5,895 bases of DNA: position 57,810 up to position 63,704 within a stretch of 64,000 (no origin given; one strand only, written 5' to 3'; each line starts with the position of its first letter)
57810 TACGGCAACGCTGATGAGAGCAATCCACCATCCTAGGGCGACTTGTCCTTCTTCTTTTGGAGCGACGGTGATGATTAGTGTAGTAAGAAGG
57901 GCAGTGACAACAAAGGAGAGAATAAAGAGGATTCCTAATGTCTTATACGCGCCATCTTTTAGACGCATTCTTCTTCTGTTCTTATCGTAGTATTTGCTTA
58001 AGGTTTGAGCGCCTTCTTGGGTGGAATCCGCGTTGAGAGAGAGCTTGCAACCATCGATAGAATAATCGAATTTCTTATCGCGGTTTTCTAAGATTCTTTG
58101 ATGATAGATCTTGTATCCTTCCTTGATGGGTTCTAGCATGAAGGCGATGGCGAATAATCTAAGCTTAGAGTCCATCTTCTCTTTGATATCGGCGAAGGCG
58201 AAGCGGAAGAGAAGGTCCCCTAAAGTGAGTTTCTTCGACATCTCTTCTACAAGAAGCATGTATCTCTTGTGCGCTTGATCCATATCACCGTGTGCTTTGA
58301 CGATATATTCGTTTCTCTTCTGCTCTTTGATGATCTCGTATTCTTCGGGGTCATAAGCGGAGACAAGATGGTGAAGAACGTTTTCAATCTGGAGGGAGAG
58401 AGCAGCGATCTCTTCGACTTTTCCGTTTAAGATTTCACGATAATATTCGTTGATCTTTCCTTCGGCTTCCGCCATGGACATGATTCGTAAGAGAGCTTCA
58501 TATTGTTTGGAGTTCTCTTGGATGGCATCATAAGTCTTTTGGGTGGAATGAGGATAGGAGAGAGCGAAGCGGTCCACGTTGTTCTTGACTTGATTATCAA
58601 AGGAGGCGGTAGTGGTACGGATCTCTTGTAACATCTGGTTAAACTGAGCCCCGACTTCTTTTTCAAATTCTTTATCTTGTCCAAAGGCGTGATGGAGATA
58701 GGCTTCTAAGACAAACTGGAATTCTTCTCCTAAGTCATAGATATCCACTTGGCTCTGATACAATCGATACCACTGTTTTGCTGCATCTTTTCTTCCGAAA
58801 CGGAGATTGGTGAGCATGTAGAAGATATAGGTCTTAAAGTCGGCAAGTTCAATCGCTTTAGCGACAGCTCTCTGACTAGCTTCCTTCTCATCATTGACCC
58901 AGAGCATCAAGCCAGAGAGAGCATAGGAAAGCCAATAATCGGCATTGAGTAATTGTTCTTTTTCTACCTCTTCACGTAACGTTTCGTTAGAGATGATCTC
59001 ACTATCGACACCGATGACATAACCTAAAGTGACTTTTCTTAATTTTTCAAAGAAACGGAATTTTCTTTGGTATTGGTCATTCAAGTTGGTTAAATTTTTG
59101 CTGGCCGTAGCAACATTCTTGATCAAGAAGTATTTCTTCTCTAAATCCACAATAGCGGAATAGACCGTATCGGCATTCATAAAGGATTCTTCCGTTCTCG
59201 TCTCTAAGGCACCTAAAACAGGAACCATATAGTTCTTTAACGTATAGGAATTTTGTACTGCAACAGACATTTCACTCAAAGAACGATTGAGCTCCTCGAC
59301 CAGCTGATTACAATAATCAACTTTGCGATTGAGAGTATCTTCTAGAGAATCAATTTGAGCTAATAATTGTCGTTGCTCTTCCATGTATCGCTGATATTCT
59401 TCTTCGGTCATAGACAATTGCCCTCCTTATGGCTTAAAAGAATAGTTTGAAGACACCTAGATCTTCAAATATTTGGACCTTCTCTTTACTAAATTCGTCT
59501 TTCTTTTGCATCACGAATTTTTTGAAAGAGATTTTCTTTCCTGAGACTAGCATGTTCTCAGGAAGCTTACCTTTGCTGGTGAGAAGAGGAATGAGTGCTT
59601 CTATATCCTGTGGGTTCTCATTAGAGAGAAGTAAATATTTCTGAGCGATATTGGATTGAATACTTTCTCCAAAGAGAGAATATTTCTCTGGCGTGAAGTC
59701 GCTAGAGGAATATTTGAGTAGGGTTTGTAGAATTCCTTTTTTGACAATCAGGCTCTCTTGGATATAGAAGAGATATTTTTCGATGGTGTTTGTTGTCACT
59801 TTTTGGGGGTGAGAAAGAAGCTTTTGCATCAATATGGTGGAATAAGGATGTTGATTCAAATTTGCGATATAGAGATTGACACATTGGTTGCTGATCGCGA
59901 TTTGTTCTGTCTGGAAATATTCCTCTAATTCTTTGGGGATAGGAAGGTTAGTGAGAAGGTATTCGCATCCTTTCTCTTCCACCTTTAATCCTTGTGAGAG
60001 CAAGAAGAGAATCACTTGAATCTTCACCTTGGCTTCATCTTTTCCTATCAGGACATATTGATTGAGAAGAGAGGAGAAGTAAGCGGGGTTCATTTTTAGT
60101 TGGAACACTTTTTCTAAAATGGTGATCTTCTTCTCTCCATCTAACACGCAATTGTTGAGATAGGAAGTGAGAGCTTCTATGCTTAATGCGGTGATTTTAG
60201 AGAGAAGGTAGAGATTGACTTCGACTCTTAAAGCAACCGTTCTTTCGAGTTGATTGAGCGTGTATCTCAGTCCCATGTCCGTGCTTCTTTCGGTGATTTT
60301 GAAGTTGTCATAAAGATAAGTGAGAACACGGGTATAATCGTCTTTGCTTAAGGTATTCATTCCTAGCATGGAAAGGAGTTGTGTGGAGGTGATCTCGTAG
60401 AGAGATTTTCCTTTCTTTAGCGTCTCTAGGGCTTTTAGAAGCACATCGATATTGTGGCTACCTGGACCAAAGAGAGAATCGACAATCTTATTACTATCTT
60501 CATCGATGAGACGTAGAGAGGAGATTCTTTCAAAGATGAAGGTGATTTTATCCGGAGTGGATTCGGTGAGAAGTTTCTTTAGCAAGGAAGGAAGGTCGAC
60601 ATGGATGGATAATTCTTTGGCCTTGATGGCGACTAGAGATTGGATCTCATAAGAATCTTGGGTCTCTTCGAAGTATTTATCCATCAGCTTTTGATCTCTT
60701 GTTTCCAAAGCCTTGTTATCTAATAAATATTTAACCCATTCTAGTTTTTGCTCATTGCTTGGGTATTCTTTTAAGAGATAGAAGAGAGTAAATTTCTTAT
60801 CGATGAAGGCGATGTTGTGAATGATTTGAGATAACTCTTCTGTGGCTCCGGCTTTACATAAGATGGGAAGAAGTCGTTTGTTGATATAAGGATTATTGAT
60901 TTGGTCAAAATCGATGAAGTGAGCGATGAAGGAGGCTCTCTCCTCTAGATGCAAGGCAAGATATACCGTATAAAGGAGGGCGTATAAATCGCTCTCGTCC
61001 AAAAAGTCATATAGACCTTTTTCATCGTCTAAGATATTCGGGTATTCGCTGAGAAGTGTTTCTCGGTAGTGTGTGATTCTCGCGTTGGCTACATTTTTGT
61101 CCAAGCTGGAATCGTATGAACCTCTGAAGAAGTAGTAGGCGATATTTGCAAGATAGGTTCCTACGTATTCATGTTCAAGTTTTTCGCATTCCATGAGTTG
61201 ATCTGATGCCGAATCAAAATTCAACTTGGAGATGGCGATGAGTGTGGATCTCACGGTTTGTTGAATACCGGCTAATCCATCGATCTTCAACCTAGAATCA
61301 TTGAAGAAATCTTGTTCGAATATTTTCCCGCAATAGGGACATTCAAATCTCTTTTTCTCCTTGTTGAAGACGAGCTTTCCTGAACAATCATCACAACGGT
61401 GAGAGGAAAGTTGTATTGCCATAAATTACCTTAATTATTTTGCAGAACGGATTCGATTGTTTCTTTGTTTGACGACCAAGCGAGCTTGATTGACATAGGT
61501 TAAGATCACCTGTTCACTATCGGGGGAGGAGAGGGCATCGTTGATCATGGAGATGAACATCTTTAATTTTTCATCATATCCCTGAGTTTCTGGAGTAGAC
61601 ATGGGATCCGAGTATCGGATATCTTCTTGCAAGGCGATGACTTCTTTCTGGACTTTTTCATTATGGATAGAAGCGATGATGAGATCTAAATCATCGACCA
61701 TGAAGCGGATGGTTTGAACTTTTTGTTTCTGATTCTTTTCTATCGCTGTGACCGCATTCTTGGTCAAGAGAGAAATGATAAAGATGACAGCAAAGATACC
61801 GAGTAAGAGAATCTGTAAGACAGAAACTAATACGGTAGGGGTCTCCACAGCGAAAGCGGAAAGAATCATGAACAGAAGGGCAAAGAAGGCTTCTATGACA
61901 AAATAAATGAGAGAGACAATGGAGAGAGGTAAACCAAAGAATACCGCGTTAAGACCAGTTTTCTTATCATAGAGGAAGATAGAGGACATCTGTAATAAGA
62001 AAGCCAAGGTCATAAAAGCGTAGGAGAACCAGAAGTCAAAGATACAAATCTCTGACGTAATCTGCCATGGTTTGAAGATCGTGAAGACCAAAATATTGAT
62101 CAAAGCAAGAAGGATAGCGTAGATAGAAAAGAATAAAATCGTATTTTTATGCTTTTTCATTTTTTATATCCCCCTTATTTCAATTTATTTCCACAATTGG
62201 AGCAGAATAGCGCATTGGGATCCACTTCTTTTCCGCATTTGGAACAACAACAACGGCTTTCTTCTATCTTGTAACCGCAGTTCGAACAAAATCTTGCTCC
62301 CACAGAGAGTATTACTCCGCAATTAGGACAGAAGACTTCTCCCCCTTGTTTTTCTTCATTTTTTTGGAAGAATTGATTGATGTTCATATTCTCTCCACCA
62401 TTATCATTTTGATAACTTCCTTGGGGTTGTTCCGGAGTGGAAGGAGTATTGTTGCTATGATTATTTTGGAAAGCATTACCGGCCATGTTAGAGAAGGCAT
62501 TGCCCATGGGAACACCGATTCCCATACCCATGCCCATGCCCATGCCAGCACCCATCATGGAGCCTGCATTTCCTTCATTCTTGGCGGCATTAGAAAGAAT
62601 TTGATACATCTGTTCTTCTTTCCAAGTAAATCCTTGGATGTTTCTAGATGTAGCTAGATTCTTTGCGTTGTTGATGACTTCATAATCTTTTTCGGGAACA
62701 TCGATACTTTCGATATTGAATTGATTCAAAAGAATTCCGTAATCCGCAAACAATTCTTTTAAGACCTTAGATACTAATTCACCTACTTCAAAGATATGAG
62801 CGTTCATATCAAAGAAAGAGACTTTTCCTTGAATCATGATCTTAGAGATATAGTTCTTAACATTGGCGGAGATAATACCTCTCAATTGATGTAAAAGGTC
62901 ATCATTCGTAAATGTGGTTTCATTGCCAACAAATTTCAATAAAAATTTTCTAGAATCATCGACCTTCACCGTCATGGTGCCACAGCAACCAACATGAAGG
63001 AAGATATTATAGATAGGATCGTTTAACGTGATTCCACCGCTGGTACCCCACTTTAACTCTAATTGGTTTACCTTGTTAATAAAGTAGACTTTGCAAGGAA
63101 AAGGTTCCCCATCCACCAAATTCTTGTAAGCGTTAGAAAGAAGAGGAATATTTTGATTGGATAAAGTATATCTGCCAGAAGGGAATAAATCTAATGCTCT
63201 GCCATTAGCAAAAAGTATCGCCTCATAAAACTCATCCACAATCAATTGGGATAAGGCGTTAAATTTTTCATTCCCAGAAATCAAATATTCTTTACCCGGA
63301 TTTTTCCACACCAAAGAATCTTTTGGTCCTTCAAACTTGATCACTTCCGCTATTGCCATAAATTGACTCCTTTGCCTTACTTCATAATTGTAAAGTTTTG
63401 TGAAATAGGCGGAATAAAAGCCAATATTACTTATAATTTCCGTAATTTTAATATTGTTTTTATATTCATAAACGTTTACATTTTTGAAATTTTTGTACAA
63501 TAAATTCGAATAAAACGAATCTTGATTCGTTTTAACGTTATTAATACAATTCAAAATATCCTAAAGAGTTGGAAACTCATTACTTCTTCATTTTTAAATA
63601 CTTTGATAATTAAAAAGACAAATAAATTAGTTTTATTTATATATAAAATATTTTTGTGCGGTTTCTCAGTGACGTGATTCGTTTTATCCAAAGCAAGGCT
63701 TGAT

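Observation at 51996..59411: Triplicated ~550-600-aa protein family with a conserved YWL...W-ND / L-R-F-x-R core and a C-terminal TM hairpin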

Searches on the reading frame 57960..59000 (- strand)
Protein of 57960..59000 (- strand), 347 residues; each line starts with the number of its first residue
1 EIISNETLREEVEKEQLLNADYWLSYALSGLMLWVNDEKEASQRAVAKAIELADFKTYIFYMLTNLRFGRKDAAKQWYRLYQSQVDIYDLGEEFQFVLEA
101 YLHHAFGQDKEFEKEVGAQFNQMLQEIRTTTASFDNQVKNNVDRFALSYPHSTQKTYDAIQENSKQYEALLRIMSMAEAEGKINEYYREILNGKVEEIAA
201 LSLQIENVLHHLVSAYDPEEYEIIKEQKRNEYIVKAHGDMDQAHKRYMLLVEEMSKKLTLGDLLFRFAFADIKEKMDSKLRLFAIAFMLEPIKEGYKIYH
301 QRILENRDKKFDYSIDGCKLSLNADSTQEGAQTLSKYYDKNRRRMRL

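Call 72: predict_structure(alignment_id=A3)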
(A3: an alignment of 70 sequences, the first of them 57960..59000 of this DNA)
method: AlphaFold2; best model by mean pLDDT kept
length: 347 residues; sequences in the alignment: 70
mean_pLDDT: 84.9   pTM: 0.77
mean pLDDT of the five models: 84.9, 84.6, 84.3, 82.8, 81.9
residues with pLDDT >= 90: 160; 70-90: 146; 50-70: 38; < 50: 3
segments of 3 or more residues with pLDDT < 50: 1-3
pLDDT, mean of each block of 10 residues (from residue 1): 52 58 85 87 91 91 90 93 87 88 87 92 89 89 91 90 92 92 90 67 80 72 77 83 81 71 88 75 93 95 90 93 91 95 88
secondary structure, 60 per line:
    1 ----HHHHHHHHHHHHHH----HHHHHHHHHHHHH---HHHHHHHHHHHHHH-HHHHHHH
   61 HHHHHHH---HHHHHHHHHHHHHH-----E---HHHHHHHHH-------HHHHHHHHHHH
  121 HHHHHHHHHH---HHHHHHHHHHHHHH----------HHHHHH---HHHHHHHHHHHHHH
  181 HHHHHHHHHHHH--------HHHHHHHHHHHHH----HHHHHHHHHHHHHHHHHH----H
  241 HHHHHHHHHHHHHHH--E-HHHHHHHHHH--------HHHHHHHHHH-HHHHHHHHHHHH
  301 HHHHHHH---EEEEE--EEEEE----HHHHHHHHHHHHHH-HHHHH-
elements in order: H5-18 H23-35 H39-52 H54-67 H71-84 H94-102 H110-130 H134-147 H158-163 H167-192 H201-213 H218-235 H240-255 H260-269 H278-287 H289-307 E311-315 E318-322 H327-340 H342-346

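Call 74: fold_search(model_id=the predicted structure, library=pdb)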
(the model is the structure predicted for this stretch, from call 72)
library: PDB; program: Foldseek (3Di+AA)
matches with E <= 10: 394; with E <= 0.001: 0
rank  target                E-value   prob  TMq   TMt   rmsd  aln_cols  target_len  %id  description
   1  2y4t_B                8.9e-02  0.35  0.17  0.15  22.1       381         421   13  Crystal structure of the human co-chaperone P58(IPK) (released 2011-08-10)
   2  2y4t_A                1.8e-01  0.33  0.18  0.15  24.8       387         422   14  Crystal structure of the human co-chaperone P58(IPK) (released 2011-08-10)
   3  5wwm                  2.4e-01  0.35  0.19  0.23  21.5       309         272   14  Crystal structure of the TPR domain of Rrp5 (released 2017-01-25)
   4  5nnp_A                2.9e-01  0.21  0.17  0.10  28.4       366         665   11  Structure of Naa15/Naa10 bound to HypK-THB (released 2017-06-14)
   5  3ieg_A                3.1e-01  0.21  0.17  0.17  25.8       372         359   12  Crystal Structure of P58(IPK) TPR Domain at 2.5 A (released 2010-03-31)
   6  6eou                  3.2e-01  0.25  0.19  0.19  24.4       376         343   13  O-GlcNAc transferase TPR domain with the intellectual disability associated mutation L254F (released 2018-05-09)
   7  5nlg                  3.4e-01  0.35  0.19  0.23  20.4       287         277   11  RRP5 C-terminal domain (released 2018-08-29)
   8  4kvm_B                4.2e-01  0.23  0.18  0.10  26.2       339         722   10  The NatA (Naa10p/Naa15p) amino-terminal acetyltransferase complex bound to a bisubstrate analog (released 2013-07-31)
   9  9g8r_B                4.2e-01  0.18  0.18  0.07  23.4       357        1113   14  human SKI7-SKI238 complex in the open state (released 2024-10-16)
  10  8dtf_A                4.4e-01  0.20  0.17  0.10  23.0       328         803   12  Cryo-EM structure of the full length Arabidopsis SPY with complete TPRs (released 2023-03-08)
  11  5nnr_D                4.4e-01  0.15  0.16  0.10  28.8       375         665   10  Structure of Naa15/Naa10 bound to HypK-THB (released 2017-06-14)
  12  5jjx                  4.9e-01  0.28  0.22  0.25  19.9       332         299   10  Crystal structure of the HAT domain of sart3 (released 2016-05-04)
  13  9n74_OA               4.9e-01  0.25  0.19  0.23  21.6       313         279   14  SSU processome maturation and disassembly, State H (released 2025-10-29)
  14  6gmh_Q                4.9e-01  0.18  0.20  0.10  20.5       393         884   11  Structure of activated transcription complex Pol II-DSIF-PAF-SPT6 (released 2018-08-22)
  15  8dtg_A                4.9e-01  0.16  0.17  0.09  23.3       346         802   12  Cryo-EM structure of Arabidopsis SPY alternative conformation 1 (released 2023-03-08)
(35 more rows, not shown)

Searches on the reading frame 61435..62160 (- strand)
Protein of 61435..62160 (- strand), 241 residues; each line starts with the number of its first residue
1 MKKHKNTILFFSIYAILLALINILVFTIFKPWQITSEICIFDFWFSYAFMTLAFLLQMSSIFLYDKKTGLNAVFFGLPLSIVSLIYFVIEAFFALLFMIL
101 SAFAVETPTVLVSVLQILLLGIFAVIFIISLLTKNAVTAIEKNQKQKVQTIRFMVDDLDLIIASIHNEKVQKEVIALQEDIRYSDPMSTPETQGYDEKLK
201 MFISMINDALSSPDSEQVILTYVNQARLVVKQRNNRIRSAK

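Call 3: search_protein_families(library=pfam, proteins=[window:61435-62160:-], max_evalue=0.1)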
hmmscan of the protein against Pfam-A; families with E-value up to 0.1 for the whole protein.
window:61435-62160:- (241 aa): 1 family
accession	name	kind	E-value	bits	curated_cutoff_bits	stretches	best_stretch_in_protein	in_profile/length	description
PF20389.3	DUF6684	-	0.012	16.1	24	1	82-146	16-75/79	Family of unknown function (DUF6684)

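Call 7: search_protein_families(library=ncbifam, proteins=[window:61435-62160:-], max_evalue=0.01)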
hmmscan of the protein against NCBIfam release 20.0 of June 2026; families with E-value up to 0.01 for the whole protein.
window:61435-62160:- (241 aa): 0 families

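Call 8: search_protein_families(library=padloc, proteins=[window:61435-62160:-], max_evalue=0.01)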
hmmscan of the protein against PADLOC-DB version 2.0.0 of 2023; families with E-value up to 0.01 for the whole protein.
window:61435-62160:- (241 aa): 0 families

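Call 9: search_protein_families(library=phrogs, proteins=[window:61435-62160:-], max_evalue=0.01)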
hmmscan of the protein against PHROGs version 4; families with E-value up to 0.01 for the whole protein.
window:61435-62160:- (241 aa): 0 families

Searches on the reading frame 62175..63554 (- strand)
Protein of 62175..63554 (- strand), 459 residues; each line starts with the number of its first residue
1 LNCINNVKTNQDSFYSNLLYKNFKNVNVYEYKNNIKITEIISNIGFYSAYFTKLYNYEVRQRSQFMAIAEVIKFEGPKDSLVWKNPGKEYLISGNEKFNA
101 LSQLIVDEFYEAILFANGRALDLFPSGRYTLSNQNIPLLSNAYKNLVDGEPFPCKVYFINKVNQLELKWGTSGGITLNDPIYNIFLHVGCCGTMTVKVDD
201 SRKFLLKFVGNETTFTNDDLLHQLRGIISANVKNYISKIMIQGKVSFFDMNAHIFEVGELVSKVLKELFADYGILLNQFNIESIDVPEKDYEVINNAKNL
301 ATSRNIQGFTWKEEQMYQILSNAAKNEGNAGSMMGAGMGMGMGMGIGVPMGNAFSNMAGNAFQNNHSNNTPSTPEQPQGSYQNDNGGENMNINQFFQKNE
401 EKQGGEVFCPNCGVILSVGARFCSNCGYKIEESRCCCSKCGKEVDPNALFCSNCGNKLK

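Call 3: search_protein_families(library=pfam, proteins=[window:62175-63554:-], max_evalue=0.1)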
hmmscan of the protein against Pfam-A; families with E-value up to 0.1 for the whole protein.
window:62175-63554:- (459 aa): 12 families
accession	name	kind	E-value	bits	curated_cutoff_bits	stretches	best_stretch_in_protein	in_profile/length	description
PF13421.11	Band_7_1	-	2.2e-34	119.3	24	1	102-296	15-205/211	SPFH domain-Band 7 family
PF13240.11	Zn_Ribbon_1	-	6.1e-16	58.1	25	2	408-429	1-22/23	zinc-ribbon domain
PF13248.11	Zn_ribbon_3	-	3.3e-11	42.7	27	2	407-430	3-26/26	zinc-ribbon domain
PF12773.13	DZR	-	8.8e-08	32.6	27.3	1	409-455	1-45/45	Double zinc ribbon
PF01145.31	Band_7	-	4.6e-06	27.2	23.6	1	192-302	64-162/176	SPFH domain / Band 7 family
PF24460.1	DUF7575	-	2.2e-05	24.2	28.5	1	437-458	6-27/28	Domain of unknown function (DUF7575)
PF10571.15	UPF0547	-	0.00016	22.1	29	1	409-428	3-22/26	Uncharacterised protein family UPF0547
PF24463.1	DUF7577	-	0.0026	17.8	28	1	406-427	2-23/27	Domain of unknown function (DUF7577)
PF17032.10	Zn_ribbon_15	-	0.0072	17.5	28.9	0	400-427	51-73/73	zinc-ribbon family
PF08271.17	Zn_Ribbon_TF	-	0.0088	16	29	0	403-416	16-29/43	TFIIB zinc-binding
PF18912.6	DZR_2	-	0.016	15.5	27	1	409-454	10-55/56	Double zinc ribbon domain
PF02591.20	Zn_ribbon_9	-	0.074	13.6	29.1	1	402-416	18-33/33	C4-type zinc ribbon domain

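Call 7: search_protein_families(library=ncbifam, proteins=[window:62175-63554:-], max_evalue=0.01)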
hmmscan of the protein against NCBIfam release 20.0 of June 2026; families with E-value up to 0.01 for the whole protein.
window:62175-63554:- (459 aa): 0 families

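Call 8: search_protein_families(library=padloc, proteins=[window:62175-63554:-], max_evalue=0.01)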
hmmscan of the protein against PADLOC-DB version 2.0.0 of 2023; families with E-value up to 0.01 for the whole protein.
window:62175-63554:- (459 aa): 0 families

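Call 9: search_protein_families(library=phrogs, proteins=[window:62175-63554:-], max_evalue=0.01)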
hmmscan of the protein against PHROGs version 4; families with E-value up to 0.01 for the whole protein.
window:62175-63554:- (459 aa): 4 families
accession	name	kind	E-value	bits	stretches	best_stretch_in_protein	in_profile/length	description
phrog_2546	-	unknown function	1e-05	26.8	1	407-433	1-27/180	-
phrog_620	-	DNA, RNA and nucleotide metabolism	0.0018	19.4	0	55-108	20-73/217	ParB-like partition protein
phrog_10714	-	unknown function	0.0037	18.5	0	405-433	72-102/109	-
phrog_19315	-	unknown function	0.0038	17.3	1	384-456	238-309/348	-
